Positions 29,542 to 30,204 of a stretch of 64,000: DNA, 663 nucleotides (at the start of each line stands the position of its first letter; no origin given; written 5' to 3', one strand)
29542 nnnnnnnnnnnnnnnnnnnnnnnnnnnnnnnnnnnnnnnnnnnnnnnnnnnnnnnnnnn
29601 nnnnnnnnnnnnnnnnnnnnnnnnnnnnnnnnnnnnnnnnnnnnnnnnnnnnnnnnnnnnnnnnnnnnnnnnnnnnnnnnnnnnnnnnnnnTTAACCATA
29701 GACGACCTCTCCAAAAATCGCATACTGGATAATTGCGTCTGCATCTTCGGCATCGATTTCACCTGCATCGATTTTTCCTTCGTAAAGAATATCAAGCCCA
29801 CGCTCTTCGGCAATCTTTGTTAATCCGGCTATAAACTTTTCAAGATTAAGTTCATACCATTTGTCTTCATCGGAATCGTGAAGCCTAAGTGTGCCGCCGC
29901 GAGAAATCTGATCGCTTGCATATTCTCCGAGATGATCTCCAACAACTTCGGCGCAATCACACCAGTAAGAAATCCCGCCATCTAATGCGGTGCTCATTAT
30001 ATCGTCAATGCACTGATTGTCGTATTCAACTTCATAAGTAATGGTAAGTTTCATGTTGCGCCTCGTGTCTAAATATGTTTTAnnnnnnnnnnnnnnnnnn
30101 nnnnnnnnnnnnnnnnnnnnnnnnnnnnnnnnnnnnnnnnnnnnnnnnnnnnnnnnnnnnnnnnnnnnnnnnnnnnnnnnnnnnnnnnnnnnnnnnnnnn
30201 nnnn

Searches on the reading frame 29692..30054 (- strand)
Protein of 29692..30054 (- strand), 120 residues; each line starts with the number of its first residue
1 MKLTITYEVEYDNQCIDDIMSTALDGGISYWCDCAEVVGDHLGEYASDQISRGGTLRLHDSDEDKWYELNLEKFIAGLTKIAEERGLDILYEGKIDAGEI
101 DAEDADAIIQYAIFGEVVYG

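Call 49: search_protein_families(library=pfam, proteins=[window:29692-30054:-], max_evalue=0.01)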
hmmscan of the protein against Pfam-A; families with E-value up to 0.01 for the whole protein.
window:29692-30054:- (120 aa): 0 families

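Call 50: search_protein_families(library=phrogs, proteins=[window:29692-30054:-], max_evalue=0.001)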
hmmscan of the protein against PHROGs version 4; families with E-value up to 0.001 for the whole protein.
window:29692-30054:- (120 aa): 1 family
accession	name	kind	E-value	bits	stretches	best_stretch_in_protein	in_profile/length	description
phrog_2355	-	unknown function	1.3e-22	81.8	1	4-120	4-146/146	-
